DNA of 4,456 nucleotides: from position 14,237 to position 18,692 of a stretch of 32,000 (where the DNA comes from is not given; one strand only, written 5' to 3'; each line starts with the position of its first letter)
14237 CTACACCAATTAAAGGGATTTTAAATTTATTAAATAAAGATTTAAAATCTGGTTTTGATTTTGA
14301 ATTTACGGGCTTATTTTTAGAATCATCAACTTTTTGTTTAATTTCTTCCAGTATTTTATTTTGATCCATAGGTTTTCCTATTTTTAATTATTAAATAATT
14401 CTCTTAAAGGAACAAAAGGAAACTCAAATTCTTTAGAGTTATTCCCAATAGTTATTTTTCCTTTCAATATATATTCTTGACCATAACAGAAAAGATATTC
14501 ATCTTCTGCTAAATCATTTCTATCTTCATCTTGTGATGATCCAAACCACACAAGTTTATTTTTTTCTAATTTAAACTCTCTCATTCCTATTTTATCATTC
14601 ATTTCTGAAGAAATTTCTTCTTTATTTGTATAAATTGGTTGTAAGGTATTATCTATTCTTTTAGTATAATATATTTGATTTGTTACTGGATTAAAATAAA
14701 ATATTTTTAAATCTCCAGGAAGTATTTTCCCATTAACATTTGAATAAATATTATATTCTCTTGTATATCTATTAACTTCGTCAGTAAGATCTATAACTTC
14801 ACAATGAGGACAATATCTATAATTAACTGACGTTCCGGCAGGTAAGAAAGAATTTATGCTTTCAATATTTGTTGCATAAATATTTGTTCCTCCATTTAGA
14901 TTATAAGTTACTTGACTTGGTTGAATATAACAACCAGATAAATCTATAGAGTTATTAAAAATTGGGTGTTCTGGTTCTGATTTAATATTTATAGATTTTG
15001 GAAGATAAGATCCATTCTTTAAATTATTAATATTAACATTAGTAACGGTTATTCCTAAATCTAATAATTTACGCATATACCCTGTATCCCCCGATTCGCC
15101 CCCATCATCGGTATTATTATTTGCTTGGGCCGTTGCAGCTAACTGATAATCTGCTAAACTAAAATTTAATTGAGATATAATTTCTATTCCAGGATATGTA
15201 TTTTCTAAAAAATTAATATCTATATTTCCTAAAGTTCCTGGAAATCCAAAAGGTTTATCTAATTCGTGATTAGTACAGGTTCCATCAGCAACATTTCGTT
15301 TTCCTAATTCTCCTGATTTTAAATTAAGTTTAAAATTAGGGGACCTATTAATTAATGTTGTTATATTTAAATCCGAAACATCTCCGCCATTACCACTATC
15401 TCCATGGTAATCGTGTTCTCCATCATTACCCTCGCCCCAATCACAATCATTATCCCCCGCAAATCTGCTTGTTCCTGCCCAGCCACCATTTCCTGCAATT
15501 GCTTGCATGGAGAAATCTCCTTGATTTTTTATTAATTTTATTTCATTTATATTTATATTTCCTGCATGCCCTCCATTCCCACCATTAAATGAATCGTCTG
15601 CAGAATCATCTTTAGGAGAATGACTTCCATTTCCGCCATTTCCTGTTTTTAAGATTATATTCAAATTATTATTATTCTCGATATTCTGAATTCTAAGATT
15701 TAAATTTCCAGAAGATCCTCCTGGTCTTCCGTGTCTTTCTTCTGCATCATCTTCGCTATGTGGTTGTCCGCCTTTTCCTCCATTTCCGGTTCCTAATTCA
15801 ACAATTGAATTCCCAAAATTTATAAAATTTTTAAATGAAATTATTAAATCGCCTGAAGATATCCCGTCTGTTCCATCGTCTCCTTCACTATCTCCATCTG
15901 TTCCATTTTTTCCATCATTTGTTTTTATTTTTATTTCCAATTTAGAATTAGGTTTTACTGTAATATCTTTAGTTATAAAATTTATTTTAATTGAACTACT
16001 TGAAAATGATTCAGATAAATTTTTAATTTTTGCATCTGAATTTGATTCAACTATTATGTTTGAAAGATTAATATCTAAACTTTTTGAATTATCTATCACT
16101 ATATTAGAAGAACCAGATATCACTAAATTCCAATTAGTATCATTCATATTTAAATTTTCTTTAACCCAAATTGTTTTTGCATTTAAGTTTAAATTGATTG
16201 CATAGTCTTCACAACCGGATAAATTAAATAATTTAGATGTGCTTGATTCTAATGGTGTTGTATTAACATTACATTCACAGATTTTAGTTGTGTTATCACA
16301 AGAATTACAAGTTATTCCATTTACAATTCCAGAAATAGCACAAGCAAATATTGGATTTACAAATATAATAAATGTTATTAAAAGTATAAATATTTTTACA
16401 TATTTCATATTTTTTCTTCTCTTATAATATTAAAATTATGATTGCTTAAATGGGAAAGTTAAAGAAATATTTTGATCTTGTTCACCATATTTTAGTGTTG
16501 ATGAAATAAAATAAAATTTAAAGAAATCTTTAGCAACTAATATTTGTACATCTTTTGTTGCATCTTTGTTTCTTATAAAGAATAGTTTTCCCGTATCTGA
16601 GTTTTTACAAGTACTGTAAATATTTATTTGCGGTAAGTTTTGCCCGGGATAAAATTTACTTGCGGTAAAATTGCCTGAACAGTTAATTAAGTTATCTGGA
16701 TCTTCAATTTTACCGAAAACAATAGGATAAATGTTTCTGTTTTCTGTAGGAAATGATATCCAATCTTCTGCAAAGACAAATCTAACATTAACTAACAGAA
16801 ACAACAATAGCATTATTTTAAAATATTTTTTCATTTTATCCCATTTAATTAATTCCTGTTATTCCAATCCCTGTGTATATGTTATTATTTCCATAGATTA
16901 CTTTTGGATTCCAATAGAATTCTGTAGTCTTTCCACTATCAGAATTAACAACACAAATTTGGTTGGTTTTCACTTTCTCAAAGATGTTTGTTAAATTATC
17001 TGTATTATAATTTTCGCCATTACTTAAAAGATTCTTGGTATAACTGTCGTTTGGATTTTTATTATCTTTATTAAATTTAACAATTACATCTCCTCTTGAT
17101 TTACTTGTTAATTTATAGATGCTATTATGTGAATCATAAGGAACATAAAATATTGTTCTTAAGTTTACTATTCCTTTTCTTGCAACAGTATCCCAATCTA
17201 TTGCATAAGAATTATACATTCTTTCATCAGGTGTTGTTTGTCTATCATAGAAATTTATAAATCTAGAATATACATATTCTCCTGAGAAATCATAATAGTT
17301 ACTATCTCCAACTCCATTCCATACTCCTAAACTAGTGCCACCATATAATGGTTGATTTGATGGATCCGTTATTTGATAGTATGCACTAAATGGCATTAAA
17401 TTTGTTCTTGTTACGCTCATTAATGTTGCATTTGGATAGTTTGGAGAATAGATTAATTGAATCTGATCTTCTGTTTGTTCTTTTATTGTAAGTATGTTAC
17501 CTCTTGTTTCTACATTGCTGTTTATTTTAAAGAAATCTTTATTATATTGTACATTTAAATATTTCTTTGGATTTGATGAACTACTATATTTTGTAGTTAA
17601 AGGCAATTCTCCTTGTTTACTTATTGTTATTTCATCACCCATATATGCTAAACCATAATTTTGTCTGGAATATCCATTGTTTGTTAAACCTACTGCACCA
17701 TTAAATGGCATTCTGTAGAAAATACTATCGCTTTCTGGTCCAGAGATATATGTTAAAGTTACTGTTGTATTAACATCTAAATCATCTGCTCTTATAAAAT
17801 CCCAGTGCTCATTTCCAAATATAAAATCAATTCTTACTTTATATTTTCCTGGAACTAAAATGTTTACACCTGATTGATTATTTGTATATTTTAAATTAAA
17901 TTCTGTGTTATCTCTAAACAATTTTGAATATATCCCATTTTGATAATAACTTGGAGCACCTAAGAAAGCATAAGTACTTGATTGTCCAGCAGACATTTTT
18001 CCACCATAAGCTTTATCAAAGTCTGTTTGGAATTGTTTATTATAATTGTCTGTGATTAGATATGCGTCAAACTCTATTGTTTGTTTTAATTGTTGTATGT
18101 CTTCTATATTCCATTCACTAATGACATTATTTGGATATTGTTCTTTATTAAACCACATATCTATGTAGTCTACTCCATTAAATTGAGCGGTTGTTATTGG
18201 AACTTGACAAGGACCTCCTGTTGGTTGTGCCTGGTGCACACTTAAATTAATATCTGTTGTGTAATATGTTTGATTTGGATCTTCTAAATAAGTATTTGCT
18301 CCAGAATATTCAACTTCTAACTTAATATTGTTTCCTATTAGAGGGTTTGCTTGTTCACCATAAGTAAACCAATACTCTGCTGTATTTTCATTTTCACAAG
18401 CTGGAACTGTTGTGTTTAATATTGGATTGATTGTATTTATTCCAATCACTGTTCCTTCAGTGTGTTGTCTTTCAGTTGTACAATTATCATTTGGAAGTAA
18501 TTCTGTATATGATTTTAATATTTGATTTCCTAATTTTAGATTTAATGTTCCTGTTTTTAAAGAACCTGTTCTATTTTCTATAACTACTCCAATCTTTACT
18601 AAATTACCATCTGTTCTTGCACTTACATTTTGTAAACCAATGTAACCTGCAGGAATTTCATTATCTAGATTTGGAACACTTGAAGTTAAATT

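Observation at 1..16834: Tandem duplication of a three-gene cassette: secreted protein, Gly-rich repeat protein, giant anchored protein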

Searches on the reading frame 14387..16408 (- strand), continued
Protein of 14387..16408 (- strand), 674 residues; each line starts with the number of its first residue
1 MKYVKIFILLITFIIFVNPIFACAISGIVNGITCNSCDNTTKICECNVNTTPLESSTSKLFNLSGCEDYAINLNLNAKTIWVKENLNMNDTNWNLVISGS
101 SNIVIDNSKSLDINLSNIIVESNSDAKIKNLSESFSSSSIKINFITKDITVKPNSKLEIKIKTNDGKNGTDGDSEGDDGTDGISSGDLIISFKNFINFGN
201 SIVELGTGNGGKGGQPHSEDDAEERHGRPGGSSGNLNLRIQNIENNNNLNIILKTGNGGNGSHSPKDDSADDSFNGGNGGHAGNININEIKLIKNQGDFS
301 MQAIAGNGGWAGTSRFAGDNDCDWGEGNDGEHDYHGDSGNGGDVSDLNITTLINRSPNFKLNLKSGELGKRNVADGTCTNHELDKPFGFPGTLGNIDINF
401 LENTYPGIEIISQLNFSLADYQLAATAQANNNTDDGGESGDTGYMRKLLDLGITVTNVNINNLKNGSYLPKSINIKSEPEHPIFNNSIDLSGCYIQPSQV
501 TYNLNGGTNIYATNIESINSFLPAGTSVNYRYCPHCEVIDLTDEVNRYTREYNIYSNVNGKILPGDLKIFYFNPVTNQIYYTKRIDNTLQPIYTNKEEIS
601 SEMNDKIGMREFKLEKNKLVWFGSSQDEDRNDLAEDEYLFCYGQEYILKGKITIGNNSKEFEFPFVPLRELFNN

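Call 78: fold_search(model_id=the predicted structure, library=viral)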
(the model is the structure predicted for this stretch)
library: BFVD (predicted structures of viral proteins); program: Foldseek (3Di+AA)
matches with E <= 10: 419; with E <= 0.001: 0
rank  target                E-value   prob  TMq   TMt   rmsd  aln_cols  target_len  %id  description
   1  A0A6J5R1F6            1.0e-01  0.95  0.11  0.46   6.3       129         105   11  Uncharacterized protein [uncultured Caudovirales phage]
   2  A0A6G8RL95            1.2e-01  0.13  0.15  0.11  20.3       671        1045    6  Tailspike [Salmonella phage heyday]
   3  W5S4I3                1.9e-01  0.13  0.15  0.20  19.7       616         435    7  Uncharacterized protein [Pithovirus sibericum]
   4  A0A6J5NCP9            2.0e-01  0.06  0.10  0.08  19.1       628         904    7  Uncharacterized protein [uncultured Caudovirales phage]
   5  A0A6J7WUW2            2.1e-01  0.90  0.09  0.18   5.5       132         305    8  Uncharacterized protein [uncultured Caudovirales phage]
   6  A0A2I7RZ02            2.2e-01  0.07  0.14  0.13  25.0       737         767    9  (no name in the UniProt tables at hand)
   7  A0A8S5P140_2          2.2e-01  0.02  0.06  0.04  25.7       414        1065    9  Spore coat protein H kinase fold, TRANSFERASE [Myoviridae sp. ctrCp2]
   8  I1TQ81                2.4e-01  0.07  0.04  0.04  30.6       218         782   10  (no name in the UniProt tables at hand)
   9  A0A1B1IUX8            2.9e-01  0.57  0.09  0.31   9.4       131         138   14  (no name in the UniProt tables at hand)
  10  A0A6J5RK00            2.9e-01  0.57  0.08  0.15   7.9       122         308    6  Uncharacterized protein [uncultured Caudovirales phage]
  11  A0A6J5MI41            3.4e-01  0.28  0.08  0.09  11.2       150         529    9  Uncharacterized protein [uncultured Caudovirales phage]
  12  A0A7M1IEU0            3.7e-01  0.03  0.12  0.10  25.9       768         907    9  Depolymerase [Klebsiella phage MMBB]
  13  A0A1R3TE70            3.9e-01  0.14  0.07  0.09  18.0       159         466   11  Envelope glycoprotein C [Spheniscid alphaherpesvirus 1]
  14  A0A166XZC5            4.3e-01  0.05  0.13  0.12  19.7       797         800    6  Tail spike-like protein [Gordonia phage BritBrat]
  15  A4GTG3                4.9e-01  0.28  0.09  0.06   9.8       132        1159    8  Envelope polyprotein [Walleye dermal sarcoma virus]
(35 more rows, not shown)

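Call 85: find_encoding_contigs(protein=P0004, flank=10000, max_places=1)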
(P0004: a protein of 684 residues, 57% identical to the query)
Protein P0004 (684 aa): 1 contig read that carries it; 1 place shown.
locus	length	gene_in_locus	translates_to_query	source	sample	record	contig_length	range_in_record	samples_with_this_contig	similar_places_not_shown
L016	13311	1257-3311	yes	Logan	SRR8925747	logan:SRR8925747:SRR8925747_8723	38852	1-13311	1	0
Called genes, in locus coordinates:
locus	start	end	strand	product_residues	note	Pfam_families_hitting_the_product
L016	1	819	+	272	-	?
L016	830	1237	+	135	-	-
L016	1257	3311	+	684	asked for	-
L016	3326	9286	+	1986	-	PF13620:CarboxypepD_reg (faint)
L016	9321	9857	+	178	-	-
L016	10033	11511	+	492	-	-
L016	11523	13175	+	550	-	-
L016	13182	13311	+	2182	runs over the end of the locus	PF13620:CarboxypepD_reg (faint)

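Call 86: find_encoding_contigs(protein=P0015, flank=10000, max_places=1)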
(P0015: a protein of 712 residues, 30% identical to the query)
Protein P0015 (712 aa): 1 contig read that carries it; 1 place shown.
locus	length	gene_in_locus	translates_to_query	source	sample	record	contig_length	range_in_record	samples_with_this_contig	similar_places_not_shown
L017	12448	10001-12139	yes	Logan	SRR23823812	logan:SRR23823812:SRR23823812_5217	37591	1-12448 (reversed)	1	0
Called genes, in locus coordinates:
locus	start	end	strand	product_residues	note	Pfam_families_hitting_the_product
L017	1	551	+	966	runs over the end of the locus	-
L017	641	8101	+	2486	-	PF13620:CarboxypepD_reg (faint), PF17802:SpaA (faint)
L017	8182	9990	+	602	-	-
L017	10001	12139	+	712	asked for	-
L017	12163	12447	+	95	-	?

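Call 87: find_encoding_contigs(protein=P0017, flank=10000, max_places=1)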
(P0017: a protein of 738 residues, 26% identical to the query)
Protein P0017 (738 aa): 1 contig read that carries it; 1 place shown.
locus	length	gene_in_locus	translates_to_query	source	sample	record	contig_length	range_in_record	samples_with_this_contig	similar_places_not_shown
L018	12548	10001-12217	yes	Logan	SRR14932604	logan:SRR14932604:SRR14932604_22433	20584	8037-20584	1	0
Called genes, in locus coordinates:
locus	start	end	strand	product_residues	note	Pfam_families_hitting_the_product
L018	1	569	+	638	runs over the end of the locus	-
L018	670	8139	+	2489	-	PF02369:Big_1 (faint), PF13620:CarboxypepD_reg (faint), PF17210:SdrD_B (faint), PF17802:SpaA (faint)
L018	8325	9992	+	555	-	-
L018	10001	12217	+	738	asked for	-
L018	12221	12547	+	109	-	?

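Call 89: search_protein_families(library=phrogs, proteins=[window:14387-16408:-], max_evalue=0.01)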
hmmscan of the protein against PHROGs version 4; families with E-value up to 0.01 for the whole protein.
window:14387-16408:- (674 aa): 0 families

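Call 96: find_encoding_contigs(protein=P0021, flank=10000, max_places=2)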
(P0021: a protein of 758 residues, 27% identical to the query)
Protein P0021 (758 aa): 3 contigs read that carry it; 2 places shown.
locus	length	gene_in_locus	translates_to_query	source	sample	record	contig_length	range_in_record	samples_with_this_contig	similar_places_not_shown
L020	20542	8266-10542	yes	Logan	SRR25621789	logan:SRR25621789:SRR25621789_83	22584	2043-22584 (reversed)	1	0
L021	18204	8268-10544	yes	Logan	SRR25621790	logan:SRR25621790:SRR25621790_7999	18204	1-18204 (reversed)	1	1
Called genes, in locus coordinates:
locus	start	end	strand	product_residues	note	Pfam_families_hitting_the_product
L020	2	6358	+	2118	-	?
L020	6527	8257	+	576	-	-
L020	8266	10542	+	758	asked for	-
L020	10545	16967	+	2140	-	PF13620:CarboxypepD_reg (weak)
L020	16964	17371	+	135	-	-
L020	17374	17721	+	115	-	-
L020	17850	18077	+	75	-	-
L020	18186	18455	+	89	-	PF00216:Bac_DNA_binding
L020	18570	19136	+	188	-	-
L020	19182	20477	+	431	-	PF13393:tRNA-synt_His, PF00587:tRNA-synt_2b (weak), PF03129:HGTP_anticodon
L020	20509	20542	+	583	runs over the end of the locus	PF01411:tRNA-synt_2c, PF07973:tRNA_SAD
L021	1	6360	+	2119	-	?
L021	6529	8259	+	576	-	-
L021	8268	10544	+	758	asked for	-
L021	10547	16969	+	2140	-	PF13620:CarboxypepD_reg (weak)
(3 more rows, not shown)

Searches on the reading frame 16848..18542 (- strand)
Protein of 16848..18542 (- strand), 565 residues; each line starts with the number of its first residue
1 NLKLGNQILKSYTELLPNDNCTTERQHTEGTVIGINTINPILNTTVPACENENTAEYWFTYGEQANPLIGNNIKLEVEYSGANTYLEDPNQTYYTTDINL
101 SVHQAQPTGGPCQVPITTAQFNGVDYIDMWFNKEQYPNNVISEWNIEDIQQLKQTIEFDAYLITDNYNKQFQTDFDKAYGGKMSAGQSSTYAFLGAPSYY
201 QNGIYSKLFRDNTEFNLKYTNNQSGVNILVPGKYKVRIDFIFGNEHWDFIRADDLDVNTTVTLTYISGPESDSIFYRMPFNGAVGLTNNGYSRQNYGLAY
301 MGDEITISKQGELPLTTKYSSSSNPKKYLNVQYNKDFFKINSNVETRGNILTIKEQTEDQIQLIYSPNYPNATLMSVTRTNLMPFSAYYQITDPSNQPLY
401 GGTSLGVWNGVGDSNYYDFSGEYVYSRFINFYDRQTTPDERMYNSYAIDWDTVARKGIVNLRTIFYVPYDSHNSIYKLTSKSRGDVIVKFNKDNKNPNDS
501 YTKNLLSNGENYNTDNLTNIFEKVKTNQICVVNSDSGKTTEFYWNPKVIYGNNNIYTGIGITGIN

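Call 30: find_homologous_proteins(query=window:16848-18542:-, max_evalue=0.001)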
Query window:16848-18542:- (565 aa): 1 proteins with E <= 0.001 among 4354 candidates.
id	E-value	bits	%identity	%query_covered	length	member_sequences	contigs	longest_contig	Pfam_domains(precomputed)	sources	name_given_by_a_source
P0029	2.0e-28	118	28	73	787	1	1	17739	-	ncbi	ncbi:MAG: hypothetical protein AABW68_00540, partial [archaeon]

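Call 51: find_homologous_proteins(query=A3, max_evalue=0.001)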
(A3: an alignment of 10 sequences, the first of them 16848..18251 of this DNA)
Query A3 (10 sequences) (468 aa, profile of the alignment): 5 proteins with E <= 0.001 among 5926 candidates.
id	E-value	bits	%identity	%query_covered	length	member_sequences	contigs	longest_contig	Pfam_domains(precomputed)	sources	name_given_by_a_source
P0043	4.7e-167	575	28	84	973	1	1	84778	-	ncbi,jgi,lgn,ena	-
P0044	1.2e-156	540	27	84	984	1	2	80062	-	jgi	jgi:hypothetical protein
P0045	1.5e-142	494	48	98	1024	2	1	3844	-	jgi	-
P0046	2.2e-130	454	42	94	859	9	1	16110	-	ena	-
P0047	1.4e-90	322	54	61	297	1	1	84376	-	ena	-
